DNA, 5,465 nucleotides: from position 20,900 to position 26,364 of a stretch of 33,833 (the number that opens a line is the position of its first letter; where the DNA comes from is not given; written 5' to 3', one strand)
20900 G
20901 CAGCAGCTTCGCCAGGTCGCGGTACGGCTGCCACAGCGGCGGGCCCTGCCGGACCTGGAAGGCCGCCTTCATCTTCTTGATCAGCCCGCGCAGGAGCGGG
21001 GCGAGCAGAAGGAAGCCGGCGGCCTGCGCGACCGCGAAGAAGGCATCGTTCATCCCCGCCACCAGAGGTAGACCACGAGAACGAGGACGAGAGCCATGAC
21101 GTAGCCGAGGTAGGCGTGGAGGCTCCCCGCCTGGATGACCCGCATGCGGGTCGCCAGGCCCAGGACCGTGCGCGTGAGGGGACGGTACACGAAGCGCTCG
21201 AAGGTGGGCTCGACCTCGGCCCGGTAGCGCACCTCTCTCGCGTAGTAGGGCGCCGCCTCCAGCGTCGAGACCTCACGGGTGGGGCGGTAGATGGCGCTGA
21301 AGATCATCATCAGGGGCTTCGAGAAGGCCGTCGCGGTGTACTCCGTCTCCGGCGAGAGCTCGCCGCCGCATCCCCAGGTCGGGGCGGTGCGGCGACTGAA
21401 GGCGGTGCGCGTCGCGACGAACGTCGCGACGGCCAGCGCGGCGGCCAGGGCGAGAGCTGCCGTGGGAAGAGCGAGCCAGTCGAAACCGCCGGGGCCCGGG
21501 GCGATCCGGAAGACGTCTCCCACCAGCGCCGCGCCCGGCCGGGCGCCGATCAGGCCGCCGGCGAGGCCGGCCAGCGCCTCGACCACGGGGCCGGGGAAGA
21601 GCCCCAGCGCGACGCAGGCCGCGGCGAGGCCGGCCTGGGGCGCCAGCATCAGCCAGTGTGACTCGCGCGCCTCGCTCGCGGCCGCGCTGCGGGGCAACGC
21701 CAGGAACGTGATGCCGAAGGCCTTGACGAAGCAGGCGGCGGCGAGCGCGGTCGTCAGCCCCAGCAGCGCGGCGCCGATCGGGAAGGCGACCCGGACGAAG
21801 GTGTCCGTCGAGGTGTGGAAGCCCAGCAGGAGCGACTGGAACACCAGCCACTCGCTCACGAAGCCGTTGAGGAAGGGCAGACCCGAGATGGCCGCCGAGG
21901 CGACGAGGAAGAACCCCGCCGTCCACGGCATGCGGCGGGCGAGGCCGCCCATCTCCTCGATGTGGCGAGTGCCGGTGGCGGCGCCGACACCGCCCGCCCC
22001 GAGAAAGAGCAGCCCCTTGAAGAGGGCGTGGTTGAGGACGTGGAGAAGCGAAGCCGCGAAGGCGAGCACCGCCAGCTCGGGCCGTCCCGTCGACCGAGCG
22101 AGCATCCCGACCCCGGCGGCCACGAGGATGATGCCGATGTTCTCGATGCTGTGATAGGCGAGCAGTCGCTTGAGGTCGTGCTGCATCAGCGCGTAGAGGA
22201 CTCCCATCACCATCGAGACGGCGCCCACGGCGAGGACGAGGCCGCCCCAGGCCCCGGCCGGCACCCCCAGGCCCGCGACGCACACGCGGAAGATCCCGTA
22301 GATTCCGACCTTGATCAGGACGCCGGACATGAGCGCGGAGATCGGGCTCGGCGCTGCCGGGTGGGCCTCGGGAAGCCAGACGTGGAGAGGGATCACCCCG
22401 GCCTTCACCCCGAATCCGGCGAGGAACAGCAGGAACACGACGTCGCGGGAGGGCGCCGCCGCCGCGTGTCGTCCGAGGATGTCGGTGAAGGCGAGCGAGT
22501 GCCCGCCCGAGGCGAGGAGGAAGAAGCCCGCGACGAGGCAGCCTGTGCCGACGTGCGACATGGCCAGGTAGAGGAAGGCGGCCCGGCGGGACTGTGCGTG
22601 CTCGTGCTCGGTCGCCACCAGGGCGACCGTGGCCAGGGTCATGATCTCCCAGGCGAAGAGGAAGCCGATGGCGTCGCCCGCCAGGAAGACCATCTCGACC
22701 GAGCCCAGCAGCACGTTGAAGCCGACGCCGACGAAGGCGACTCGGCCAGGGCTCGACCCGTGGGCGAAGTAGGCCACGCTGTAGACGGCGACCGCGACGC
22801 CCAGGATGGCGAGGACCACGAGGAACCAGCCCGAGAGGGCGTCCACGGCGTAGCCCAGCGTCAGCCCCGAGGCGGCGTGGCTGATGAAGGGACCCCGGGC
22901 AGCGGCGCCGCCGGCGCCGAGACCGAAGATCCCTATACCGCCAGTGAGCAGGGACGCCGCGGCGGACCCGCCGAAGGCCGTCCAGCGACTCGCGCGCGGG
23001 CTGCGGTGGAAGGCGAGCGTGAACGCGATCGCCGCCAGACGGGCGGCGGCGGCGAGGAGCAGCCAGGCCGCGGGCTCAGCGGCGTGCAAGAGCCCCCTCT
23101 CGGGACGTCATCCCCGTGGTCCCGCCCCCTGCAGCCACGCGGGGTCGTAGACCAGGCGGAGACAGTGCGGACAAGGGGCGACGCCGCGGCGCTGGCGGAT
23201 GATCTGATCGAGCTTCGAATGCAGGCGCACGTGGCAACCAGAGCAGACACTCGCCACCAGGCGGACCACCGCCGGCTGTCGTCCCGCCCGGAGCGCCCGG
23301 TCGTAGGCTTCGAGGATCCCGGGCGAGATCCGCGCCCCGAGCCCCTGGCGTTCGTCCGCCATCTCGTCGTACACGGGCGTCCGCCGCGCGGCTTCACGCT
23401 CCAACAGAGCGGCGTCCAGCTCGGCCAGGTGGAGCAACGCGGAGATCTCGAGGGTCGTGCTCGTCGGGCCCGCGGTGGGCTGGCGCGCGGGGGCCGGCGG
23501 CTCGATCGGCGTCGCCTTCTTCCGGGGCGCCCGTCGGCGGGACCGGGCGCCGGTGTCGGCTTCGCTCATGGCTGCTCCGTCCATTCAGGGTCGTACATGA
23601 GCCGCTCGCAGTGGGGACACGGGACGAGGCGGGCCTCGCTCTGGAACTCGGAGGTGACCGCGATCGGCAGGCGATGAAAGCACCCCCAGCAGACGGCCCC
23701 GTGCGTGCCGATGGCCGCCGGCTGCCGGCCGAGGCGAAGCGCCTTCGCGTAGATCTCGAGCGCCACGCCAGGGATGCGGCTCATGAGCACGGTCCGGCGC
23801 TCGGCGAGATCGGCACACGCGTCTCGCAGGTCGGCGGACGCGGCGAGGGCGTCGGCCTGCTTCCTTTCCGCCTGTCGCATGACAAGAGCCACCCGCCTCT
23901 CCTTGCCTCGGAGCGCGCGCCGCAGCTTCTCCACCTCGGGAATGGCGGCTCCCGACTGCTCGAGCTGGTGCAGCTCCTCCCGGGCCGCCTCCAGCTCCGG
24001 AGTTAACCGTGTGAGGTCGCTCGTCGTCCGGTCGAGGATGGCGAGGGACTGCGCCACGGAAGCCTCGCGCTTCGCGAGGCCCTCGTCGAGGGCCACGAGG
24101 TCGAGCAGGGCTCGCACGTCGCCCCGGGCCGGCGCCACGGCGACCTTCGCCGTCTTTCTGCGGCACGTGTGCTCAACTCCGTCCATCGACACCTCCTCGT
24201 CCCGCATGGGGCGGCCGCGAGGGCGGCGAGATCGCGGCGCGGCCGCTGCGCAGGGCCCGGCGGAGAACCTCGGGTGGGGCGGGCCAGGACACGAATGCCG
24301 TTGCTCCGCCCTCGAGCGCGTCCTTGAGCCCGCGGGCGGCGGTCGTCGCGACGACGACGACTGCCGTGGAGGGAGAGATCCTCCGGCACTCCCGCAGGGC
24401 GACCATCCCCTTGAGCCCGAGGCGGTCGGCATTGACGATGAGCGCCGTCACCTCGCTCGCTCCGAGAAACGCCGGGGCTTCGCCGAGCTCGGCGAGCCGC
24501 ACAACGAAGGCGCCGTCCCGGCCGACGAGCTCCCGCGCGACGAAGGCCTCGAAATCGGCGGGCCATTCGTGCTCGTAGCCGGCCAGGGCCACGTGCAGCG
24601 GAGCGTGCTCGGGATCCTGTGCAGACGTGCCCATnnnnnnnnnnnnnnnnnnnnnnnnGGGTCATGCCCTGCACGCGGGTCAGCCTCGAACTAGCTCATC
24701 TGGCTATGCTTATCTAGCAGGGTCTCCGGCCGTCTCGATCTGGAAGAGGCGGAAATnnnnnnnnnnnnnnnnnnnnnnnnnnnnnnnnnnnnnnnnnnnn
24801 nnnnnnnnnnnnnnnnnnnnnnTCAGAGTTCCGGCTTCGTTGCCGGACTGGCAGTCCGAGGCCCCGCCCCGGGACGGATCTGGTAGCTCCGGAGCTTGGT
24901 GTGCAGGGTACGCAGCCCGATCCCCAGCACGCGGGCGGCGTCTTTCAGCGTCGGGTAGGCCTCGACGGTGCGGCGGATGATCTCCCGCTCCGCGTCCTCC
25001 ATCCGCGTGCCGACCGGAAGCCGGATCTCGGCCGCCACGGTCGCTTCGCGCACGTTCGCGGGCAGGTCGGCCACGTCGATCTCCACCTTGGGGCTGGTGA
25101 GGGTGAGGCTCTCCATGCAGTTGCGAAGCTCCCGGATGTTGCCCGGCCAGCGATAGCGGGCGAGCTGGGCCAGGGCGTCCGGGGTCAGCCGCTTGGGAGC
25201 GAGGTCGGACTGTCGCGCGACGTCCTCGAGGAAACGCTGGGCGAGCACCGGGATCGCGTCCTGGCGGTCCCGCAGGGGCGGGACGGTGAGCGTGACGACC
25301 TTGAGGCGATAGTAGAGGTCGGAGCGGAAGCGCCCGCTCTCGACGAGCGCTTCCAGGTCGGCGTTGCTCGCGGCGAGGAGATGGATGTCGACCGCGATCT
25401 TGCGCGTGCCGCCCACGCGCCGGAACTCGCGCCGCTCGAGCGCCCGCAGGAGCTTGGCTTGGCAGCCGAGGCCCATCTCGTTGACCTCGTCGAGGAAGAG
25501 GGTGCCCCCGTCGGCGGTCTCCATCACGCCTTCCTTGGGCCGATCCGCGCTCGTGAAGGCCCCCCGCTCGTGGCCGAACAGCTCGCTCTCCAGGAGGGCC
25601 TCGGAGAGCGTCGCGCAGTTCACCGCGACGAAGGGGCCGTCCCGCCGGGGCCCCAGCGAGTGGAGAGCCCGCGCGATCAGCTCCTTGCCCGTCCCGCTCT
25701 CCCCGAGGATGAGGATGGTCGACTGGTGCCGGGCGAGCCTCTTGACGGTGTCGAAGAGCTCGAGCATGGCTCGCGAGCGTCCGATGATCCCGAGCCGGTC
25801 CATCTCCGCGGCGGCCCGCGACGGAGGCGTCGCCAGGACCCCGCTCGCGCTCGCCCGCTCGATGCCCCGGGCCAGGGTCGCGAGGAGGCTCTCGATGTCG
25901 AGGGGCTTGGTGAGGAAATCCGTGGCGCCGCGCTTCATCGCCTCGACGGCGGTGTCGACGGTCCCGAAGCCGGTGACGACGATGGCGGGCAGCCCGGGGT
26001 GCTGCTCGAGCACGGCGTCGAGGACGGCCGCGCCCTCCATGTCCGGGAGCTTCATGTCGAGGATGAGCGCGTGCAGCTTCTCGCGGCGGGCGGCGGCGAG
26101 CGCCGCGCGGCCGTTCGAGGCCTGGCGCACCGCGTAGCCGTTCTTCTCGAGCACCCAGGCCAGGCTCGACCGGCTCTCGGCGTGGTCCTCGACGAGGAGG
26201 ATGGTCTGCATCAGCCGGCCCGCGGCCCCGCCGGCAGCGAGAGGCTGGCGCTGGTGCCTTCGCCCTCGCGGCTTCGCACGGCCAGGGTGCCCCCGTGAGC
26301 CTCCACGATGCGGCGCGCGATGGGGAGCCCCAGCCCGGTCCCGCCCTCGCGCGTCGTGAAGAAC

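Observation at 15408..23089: Six-gene Hyf/complex-I-like membrane module whose catalytic subunit has lost every NiFe ligand (Ehr-type complex of unknown function)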

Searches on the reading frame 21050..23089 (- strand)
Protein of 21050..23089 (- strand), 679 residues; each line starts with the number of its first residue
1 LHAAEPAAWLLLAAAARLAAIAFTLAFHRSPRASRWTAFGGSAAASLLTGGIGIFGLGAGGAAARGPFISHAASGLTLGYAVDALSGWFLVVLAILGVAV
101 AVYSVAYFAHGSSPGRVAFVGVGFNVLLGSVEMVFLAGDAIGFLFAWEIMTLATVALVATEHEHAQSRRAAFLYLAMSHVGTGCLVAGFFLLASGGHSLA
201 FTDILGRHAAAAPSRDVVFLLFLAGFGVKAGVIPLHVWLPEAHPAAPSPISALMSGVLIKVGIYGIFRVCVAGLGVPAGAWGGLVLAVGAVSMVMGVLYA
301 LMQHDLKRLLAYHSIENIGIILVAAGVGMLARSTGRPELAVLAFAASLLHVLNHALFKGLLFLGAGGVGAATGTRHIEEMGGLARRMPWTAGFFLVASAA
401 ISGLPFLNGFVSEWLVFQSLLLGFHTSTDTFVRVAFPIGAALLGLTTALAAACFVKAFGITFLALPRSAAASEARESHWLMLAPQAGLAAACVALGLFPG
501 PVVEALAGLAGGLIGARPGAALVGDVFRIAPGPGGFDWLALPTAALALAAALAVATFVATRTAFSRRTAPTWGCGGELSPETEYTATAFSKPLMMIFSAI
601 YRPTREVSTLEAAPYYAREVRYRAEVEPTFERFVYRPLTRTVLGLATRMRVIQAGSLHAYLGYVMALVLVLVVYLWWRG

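Call 4: search_protein_families(library=pfam, proteins=[window:21050-23089:-])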
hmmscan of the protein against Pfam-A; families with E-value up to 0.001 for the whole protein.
window:21050-23089:- (679 aa): 2 families
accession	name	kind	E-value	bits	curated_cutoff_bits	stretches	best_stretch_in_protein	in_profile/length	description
PF00361.26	Proton_antipo_M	-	1.3e-55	189.1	21.5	1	137-421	1-276/294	NADH:quinone oxidoreductase/Mrp antiporter, TM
PF00662.26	Proton_antipo_N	-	1.3e-05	25.4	24.5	1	75-110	8-43/51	NADH-Ubiquinone oxidoreductase (complex I), chain 5 N-terminus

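Call 5: search_protein_families(library=ncbifam, proteins=[window:21050-23089:-])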
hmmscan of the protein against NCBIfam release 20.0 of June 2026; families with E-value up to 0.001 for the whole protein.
window:21050-23089:- (679 aa): 74 families (the best 25 are shown)
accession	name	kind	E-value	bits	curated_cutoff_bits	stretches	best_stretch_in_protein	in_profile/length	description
NF005086.0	PRK06521.1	equivalog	2.4e-189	631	667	1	7-673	5-665/669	hydrogenase 4 subunit B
NF006418.0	PRK08667.1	equivalog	3.7e-142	475.1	794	1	15-677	10-642/644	hydrogenase membrane subunit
NF006240.0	PRK08376.1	subfamily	1.5e-76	258.4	662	1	45-506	52-499/521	putative monovalent cation/H+ antiporter subunit D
NF005958.0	PRK08042.1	equivalog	2.7e-73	247.8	727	1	16-603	15-566/608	formate hydrogenlyase subunit 3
NF006419.0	PRK08668.1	equivalog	2.9e-67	227.8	617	1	72-676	58-611/613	NADH dehydrogenase subunit M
NF009310.0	PRK12668.1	equivalog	3.7e-59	201.1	564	1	80-673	64-582/584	Na(+)/H(+) antiporter subunit D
NF009288.0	PRK12648.1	equivalog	4.4e-55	187.2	1104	1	63-507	55-479/954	monovalent cation/H+ antiporter subunit A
NF009287.0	PRK12647.1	equivalog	1.6e-53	182.4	937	1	75-508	67-476/773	putative monovalent cation/H+ antiporter subunit A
TIGR01972.1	NDH_I_M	subfamily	9.1e-53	179.6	263.8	1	31-505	24-474/486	NADH-quinone oxidoreductase subunit M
NF005046.0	PRK06459.1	equivalog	4.7e-52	177.4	460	1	80-673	42-583/587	hydrogenase 4 subunit B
TIGR00940.1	2a6301s01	subfamily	5.6e-52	177.1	920.45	1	75-506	66-496/793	monovalent cation:proton antiporter subunit A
NF005097.0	PRK06525.1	equivalog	7.8e-50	170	430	1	27-474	21-451/480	hydrogenase 4 subunit D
NF005044.0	PRK06458.1-4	equivalog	2.8e-49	168.4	610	1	81-506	71-487/531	hydrogenase 4 subunit F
NF009285.0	PRK12645.1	equivalog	4.3e-49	167.5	1028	1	76-506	70-500/804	Na+/H+ antiporter subunit A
NF009284.0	PRK12644.1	equivalog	8.9e-49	166.3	962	1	75-510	65-482/975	Na+/H+ antiporter subunit A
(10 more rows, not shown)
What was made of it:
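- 21050..23089 (-): EhrA: HyfB-like antiporter-type membrane subunit (679 aa). NCBIfam hydrogenase 4 subunit B, E=2.4e-189, full length (call 5).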

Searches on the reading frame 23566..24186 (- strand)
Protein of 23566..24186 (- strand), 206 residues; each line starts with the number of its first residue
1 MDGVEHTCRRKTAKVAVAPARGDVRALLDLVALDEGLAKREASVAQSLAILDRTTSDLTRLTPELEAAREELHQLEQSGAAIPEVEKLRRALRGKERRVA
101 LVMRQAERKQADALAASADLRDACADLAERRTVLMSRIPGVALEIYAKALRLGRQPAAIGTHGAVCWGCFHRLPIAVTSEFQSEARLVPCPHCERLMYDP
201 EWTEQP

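Call 24: search_protein_families(library=pfam, proteins=[window:23566-24186:-], max_evalue=0.01)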
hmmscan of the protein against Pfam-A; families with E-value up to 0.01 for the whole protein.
window:23566-24186:- (206 aa): 1 family
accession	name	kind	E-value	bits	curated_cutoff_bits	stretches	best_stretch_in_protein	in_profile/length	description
PF02591.20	Zn_ribbon_9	-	5.5e-06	26.8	29.1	1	165-197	1-33/33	C4-type zinc ribbon domain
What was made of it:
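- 23566..24186 (-): Zn1: second coiled-coil plus zinc-ribbon protein (206 aa from the ATG with a GGAGG site); an extra paralogue in this window. Pfam Zn_ribbon_9, 5.5e-6 (call 24).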

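Call 48: search_solved_structures(query=window:23566-24186:-, max_evalue=1, show_alignments=1)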
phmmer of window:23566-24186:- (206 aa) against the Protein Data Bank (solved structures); distinct sequences matched with E-value up to 1: 7.
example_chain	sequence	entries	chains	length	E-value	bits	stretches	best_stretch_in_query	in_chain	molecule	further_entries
3na7_A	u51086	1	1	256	8.8e-05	26.1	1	70-199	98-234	HP0958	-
4ilo_A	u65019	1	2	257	0.014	18.9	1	119-201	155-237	CT398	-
7ooc_M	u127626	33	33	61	0.038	17.5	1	133-176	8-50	30S ribosomal protein S14 type Z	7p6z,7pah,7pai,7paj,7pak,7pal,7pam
2mi2_A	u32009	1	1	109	0.11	16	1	14-78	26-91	Sec-independent protein translocase protein TatB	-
9dzz_B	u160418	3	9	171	0.26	14.8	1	14-78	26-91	Sec-independent protein translocase protein TatB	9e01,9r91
9sob_H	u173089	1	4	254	0.45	14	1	56-150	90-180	Nuclear pore complex protein NUP54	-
1ve4_A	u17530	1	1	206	0.49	13.9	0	59-103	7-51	ATP phosphoribosyltransferase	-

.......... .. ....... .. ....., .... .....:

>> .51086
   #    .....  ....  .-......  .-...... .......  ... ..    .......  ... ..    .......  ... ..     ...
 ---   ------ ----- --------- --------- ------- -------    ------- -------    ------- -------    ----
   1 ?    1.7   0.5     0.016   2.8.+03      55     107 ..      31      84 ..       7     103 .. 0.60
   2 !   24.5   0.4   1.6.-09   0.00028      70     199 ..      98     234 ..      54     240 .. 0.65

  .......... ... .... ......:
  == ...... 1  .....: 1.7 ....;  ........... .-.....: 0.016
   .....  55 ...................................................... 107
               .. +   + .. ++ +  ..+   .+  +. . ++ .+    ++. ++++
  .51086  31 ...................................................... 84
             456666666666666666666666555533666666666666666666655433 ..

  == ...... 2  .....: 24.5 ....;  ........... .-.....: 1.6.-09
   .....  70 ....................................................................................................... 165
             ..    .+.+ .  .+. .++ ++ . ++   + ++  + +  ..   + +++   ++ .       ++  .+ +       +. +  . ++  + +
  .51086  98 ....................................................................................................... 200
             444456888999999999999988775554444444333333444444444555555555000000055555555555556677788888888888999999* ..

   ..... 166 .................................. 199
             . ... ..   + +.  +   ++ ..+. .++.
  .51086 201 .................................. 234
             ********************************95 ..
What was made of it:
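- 23566..24186 (-): PDB sequence search gives HP0958 (3na7) at 8.8e-5 and CT398 (4ilo) at 0.014 (call 48).
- On HP0958/CT398 family (RpoN-associated coiled-coil zinc-ribbon proteins), for the two upstream small genes: Zn1 hits Pfam at 5.5e-6 but below the gathering score, and HP0958 (3na7) at 8.8e-5 over residues 70-199 (calls 24, 48).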

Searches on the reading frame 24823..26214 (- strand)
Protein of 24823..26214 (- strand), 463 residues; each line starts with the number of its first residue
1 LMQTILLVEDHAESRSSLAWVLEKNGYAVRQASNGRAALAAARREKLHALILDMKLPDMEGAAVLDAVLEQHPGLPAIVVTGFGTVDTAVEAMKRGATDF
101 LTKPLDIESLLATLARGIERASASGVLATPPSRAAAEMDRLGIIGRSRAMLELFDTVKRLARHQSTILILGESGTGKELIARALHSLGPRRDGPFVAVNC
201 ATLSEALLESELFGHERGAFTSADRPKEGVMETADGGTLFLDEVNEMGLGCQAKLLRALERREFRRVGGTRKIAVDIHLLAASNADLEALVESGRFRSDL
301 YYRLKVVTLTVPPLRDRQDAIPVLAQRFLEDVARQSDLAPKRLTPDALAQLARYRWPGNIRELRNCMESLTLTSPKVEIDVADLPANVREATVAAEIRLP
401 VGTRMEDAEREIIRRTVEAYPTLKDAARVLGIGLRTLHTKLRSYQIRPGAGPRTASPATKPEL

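Call 24: search_protein_families(library=pfam, proteins=[window:24823-26214:-], max_evalue=0.01)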
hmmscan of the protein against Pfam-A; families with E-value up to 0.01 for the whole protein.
window:24823-26214:- (463 aa): 13 families
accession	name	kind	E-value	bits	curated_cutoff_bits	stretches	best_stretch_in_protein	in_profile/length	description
PF00158.32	Sigma54_activat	-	1.9e-66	223.4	20.2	1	143-309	1-167/168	Sigma-54 interaction domain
PF00072.30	Response_reg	-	6.4e-27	94.4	30.2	1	5-114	1-110/111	Response regulator receiver domain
PF25601.1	AAA_lid_14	-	3.4e-23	81.7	27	1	315-393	1-79/87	AAA+ ATPase lid domain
PF14532.12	Sigma54_activ_2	-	3.2e-22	79.7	25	1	144-314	1-138/138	Sigma-54 interaction domain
PF07728.20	AAA_5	-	2.2e-07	31.4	22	1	167-304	2-115/139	AAA domain (dynein-related subfamily)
PF02954.25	HTH_8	-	1.7e-05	24.9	22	1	405-444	2-42/42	Bacterial regulatory protein, Fis family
PF13191.12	AAA_16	-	6.4e-05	24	32.6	1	144-222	3-88/167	AAA ATPase domain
PF01078.27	Mg_chelatase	-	7e-05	22.8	20.3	0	224-284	95-157/207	Magnesium chelatase, subunit ChlI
PF07724.20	AAA_2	-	0.00019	22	27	1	163-292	2-132/166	AAA domain (Cdc48 subfamily)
PF18024.7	HTH_50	-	0.00073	19.6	27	1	406-446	9-49/50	Helix-turn-helix domain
PF00493.29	MCM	-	0.0008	19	23.3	1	161-264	54-150/224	MCM P-loop domain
PF06490.17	FleQ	-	0.0049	17.6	22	0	4-86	1-81/108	Flagellar regulatory protein FleQ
PF13401.12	AAA_22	-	0.0087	16.8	27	0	162-204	2-45/130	AAA domain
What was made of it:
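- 24823..26214 (-): NtrC-type sigma54-dependent response regulator (REC + AAA+ + HTH_8). Pfam Sigma54_activat 1.9e-66 and Response_reg 6.4e-27 (call 24).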
